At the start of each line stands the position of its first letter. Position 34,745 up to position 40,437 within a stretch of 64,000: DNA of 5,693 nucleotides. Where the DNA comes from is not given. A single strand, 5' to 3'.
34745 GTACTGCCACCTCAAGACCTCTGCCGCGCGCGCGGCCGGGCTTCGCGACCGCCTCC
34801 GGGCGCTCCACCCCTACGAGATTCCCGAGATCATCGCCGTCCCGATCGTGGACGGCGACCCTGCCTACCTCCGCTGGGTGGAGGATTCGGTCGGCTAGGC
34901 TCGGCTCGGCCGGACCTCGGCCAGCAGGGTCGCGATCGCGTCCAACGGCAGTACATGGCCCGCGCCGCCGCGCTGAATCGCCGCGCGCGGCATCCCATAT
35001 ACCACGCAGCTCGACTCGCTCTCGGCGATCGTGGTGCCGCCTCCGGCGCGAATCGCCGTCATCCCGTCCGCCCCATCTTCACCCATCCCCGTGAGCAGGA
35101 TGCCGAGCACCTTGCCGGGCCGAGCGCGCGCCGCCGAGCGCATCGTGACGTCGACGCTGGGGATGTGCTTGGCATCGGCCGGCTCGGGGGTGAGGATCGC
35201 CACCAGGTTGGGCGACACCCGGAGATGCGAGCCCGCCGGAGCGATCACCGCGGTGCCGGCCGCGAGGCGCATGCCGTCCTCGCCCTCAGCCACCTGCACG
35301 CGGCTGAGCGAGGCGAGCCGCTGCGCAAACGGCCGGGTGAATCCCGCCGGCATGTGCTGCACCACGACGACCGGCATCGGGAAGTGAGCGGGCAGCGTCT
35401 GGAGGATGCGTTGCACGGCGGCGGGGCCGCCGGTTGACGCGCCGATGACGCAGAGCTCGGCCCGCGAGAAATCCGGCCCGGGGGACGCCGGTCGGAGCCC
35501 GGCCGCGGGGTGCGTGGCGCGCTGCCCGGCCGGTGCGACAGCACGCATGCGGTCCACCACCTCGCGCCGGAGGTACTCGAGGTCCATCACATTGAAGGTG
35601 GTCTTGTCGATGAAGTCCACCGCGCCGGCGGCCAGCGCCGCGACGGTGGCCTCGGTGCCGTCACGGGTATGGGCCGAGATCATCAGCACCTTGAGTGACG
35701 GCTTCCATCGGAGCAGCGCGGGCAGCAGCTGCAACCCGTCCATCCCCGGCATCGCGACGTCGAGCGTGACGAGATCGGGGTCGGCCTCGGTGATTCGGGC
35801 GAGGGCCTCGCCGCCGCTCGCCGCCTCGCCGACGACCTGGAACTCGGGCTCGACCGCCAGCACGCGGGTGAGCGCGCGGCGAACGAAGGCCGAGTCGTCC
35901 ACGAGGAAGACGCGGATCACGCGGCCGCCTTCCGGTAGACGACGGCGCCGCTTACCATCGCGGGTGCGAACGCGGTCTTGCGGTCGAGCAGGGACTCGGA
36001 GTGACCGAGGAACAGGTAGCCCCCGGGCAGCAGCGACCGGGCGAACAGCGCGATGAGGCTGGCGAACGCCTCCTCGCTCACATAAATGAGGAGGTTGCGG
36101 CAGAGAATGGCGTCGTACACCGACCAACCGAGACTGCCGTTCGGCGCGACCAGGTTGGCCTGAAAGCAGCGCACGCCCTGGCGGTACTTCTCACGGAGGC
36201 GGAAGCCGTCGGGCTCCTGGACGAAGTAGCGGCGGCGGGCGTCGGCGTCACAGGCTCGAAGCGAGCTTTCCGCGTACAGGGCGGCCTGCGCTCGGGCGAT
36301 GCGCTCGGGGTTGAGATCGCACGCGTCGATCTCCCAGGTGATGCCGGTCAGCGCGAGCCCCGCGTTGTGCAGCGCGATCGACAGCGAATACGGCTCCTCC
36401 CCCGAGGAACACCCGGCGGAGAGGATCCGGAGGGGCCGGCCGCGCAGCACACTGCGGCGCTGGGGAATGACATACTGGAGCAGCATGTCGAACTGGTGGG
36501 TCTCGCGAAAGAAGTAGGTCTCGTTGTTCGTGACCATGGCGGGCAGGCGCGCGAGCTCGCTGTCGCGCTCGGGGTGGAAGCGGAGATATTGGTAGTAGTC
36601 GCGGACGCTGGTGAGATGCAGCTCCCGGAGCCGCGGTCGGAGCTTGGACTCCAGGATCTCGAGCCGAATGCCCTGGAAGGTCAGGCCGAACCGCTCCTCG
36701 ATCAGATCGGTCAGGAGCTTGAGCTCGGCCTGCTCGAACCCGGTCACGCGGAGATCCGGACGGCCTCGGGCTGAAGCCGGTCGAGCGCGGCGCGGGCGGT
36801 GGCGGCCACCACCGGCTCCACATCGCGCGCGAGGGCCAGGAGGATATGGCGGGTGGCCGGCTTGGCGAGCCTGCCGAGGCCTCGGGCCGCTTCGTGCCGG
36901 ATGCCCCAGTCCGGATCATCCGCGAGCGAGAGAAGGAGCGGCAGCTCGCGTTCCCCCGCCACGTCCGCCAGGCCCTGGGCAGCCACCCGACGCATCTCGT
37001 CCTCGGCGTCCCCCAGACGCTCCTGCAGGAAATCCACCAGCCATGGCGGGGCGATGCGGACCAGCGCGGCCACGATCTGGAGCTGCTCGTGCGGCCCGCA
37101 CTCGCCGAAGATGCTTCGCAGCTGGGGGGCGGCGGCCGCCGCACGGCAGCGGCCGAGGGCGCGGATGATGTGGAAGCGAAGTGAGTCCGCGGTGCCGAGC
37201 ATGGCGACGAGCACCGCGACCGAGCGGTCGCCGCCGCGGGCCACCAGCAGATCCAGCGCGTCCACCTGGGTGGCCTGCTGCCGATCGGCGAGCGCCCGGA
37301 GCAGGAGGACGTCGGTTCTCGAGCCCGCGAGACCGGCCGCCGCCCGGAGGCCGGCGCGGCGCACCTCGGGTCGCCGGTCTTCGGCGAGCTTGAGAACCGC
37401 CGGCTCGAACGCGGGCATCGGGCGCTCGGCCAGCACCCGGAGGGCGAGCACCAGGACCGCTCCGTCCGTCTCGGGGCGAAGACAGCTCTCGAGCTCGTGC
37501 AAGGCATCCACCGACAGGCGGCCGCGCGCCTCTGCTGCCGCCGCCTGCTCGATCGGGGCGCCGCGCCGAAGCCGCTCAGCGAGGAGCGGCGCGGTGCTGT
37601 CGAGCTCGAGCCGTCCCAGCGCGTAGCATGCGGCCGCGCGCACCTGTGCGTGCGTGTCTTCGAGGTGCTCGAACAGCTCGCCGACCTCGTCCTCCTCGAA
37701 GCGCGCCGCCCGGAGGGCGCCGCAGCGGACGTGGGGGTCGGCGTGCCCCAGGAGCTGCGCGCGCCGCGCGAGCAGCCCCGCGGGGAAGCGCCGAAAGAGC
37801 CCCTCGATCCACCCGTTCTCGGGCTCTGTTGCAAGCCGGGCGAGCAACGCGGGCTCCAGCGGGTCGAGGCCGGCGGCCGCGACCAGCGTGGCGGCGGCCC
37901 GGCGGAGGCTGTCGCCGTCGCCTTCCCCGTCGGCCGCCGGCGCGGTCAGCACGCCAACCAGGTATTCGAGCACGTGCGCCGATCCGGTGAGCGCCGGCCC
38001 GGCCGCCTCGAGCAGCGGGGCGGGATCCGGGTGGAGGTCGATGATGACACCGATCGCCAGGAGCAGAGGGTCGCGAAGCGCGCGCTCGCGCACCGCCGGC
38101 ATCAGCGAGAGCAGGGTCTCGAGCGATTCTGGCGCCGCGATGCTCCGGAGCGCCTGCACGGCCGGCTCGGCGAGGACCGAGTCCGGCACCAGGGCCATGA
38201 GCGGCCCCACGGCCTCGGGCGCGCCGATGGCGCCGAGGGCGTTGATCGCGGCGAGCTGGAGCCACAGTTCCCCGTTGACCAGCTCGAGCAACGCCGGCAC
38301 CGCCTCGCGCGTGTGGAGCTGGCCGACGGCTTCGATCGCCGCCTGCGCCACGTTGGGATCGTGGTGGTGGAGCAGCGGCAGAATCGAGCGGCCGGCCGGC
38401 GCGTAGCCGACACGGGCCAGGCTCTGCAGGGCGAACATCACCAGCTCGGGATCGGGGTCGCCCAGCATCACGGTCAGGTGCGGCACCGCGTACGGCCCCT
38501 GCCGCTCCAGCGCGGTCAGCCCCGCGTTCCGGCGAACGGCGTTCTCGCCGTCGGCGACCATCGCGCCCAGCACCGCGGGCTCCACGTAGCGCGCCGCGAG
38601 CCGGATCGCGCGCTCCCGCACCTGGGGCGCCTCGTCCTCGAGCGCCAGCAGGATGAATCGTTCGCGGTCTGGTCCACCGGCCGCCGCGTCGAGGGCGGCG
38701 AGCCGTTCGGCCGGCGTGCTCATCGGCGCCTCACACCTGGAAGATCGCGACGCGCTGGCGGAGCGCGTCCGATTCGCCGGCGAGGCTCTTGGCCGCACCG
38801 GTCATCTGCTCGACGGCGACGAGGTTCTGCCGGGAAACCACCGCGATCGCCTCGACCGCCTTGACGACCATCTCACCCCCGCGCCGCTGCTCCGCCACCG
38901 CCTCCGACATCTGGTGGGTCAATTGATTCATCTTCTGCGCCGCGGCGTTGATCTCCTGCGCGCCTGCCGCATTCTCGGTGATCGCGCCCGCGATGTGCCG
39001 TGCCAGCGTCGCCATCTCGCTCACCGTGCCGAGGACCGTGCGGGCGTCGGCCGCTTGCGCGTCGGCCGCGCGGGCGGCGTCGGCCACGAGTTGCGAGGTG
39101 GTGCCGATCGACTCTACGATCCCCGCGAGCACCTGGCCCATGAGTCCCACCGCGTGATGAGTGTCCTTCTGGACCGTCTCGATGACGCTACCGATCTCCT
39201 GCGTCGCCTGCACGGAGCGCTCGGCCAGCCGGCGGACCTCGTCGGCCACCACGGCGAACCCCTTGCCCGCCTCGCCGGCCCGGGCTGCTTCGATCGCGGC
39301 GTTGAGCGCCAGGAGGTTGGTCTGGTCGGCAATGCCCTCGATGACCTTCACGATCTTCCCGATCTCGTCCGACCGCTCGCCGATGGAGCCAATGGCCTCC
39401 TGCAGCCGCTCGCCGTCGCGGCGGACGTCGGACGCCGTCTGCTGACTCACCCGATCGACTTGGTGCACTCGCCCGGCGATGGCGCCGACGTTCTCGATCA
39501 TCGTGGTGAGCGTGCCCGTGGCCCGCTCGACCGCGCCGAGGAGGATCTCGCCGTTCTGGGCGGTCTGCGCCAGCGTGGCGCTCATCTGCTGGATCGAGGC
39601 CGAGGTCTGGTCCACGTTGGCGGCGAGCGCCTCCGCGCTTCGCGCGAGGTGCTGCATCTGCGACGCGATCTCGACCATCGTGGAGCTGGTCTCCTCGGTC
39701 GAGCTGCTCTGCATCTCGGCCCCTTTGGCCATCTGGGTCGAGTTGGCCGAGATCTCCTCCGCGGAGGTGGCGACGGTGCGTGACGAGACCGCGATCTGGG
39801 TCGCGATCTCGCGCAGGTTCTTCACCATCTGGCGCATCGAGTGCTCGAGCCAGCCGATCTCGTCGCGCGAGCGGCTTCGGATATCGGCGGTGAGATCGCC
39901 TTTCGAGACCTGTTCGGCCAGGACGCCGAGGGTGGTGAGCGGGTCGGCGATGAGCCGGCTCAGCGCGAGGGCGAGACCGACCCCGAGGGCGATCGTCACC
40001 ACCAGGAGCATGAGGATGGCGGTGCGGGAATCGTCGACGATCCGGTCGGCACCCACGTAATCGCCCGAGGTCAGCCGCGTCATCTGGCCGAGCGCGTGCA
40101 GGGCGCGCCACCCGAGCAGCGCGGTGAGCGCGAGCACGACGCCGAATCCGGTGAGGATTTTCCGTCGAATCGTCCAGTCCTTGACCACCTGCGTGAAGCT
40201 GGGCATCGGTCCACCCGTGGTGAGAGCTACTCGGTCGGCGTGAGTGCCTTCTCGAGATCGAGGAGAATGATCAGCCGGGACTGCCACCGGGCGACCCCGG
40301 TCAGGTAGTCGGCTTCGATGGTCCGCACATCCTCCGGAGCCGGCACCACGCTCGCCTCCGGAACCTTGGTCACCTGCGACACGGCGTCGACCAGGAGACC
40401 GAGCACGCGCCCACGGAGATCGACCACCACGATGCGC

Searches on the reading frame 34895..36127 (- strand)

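Call 9: search_protein_families(library=pfam, proteins=[window:34895-36127:-], max_evalue=0.001)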
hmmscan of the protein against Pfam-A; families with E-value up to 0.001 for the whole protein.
window:34895-36127:- (410 aa): 2 families
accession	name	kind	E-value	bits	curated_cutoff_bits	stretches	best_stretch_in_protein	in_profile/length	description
PF01339.22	CheB_methylest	-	4.2e-63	212.6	24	1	227-401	2-173/174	CheB methylesterase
PF00072.30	Response_reg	-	3.2e-24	85.7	30.2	1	73-176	1-100/111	Response regulator receiver domain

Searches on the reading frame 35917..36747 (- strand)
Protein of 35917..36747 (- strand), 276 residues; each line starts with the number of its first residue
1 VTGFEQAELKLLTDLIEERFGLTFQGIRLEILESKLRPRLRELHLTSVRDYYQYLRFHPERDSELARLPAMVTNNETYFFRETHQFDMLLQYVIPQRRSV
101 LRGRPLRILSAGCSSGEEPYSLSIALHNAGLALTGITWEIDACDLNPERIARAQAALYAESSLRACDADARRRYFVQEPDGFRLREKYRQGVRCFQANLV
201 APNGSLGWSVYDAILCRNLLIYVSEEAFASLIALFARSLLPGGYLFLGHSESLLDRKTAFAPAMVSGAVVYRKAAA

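Call 9: search_protein_families(library=pfam, proteins=[window:35917-36747:-], max_evalue=0.001)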
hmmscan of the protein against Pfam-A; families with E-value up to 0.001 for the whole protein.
window:35917-36747:- (276 aa): 3 families
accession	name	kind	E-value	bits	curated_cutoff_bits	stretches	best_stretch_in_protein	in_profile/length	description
PF01739.24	CheR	-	3.9e-45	154.1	27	1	75-261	1-187/195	CheR methyltransferase, SAM binding domain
PF03705.20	CheR_N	-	1.7e-09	37.7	27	1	7-59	1-53/53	CheR methyltransferase, all-alpha domain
PF13649.12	Methyltransf_25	-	0.00042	21.4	27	0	206-243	60-97/97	Methyltransferase domain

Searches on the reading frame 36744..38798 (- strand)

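Call 45: search_protein_families(library=pfam, proteins=[window:36744-38798:-], max_evalue=0.0001)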
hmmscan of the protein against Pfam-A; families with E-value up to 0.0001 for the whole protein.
window:36744-38798:- (684 aa): 2 families
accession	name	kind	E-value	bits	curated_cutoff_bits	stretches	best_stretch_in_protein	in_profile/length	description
PF13646.12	HEAT_2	-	7.9e-46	154.7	27.7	4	589-672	2-87/88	HEAT repeats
PF02985.28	HEAT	-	3.8e-29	98.4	23.5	0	619-646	2-29/31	HEAT repeat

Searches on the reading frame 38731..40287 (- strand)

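Call 45: search_protein_families(library=pfam, proteins=[window:38731-40287:-], max_evalue=0.0001)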
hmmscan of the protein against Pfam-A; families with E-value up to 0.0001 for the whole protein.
window:38731-40287:- (518 aa): 2 families
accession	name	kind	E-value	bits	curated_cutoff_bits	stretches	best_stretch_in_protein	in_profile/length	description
PF00015.26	MCPsignal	-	1.4e-40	139.4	34.6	1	279-457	5-172/172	Methyl-accepting chemotaxis protein (MCP) signalling domain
PF00672.30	HAMP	-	1.3e-09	38.6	25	1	109-160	2-53/53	HAMP domain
